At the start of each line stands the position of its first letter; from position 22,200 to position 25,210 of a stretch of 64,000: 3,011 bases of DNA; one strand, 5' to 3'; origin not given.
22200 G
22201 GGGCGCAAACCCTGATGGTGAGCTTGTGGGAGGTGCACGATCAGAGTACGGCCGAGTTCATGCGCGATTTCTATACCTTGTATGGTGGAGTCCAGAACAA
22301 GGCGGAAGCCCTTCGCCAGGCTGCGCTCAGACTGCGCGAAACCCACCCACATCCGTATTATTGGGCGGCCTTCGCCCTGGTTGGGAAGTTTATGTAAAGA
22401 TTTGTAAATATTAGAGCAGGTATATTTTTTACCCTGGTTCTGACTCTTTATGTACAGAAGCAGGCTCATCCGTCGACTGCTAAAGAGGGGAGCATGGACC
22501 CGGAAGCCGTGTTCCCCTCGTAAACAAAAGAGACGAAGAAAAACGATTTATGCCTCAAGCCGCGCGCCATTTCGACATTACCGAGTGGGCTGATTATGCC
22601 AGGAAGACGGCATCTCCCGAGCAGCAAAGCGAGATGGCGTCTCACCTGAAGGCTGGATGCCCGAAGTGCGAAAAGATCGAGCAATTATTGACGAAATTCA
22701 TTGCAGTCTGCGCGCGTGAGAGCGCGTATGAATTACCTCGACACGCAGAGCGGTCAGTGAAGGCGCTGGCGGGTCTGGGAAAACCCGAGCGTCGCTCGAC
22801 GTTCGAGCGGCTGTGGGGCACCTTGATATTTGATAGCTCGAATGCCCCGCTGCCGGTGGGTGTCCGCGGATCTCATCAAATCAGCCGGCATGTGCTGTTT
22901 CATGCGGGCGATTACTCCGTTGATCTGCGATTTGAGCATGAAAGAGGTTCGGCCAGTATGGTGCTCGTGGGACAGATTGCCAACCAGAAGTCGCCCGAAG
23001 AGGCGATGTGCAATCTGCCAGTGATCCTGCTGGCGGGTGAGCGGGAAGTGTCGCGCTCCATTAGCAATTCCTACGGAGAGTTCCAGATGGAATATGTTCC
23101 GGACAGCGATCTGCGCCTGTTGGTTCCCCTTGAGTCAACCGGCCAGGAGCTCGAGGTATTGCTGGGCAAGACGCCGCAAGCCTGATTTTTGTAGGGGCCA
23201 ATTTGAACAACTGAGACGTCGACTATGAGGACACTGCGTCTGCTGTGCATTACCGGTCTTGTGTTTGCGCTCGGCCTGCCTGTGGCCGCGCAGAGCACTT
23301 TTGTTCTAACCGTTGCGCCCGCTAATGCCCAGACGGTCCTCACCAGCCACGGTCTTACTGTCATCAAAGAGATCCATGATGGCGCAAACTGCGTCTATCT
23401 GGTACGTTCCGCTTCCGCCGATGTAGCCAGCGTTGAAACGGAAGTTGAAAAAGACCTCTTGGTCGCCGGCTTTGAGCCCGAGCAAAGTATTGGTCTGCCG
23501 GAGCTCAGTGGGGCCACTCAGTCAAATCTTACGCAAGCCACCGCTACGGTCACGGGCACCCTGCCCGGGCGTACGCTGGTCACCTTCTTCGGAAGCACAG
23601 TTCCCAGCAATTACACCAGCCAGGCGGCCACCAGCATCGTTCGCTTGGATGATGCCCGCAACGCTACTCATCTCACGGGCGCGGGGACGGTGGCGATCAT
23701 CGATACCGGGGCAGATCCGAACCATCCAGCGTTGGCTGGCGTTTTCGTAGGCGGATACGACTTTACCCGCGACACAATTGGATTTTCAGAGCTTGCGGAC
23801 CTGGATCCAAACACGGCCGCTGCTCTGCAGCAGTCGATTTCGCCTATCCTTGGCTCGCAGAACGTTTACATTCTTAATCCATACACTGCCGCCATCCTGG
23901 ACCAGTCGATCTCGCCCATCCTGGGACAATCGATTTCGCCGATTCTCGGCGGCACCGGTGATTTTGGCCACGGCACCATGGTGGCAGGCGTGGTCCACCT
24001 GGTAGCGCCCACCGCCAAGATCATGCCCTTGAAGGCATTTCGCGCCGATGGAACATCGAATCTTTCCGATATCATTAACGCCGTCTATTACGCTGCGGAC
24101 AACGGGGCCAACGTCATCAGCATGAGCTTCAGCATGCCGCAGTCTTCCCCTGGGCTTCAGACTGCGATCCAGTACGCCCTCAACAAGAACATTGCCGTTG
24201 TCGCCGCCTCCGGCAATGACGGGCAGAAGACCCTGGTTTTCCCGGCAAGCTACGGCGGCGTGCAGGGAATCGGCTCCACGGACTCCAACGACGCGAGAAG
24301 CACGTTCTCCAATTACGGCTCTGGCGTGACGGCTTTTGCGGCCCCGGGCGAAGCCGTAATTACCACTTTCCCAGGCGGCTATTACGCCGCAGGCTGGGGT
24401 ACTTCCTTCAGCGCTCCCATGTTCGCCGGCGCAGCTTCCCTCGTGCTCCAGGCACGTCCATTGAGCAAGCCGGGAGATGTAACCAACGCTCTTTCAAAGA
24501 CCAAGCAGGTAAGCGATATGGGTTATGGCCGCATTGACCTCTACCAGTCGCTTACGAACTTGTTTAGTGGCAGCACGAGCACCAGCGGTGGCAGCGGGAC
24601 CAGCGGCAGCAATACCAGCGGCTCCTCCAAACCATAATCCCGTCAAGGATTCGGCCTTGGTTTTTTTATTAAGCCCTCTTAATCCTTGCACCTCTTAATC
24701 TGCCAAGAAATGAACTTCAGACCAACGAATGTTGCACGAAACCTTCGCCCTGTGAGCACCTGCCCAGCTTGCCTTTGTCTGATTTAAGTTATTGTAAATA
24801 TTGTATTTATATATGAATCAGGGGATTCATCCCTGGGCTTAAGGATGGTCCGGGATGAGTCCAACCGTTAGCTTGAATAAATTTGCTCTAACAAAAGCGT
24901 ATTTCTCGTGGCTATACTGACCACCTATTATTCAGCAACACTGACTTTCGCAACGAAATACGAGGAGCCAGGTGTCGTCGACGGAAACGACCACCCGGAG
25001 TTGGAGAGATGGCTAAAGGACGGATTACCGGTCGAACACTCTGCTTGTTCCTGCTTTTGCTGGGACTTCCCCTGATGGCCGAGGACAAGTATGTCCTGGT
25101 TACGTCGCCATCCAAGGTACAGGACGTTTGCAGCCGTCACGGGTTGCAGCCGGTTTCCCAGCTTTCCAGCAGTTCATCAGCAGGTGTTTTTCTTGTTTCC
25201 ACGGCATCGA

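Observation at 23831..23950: Octapeptide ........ repeated five times inside two subtilases, inserted between catalytic Asp and His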

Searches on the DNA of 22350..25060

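Call 62: search_rna_families(source=window, start=22350, end=25060, threshold=evalue, max_evalue=1)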
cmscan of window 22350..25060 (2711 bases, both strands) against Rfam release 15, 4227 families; matches with E-value up to 1: 0.
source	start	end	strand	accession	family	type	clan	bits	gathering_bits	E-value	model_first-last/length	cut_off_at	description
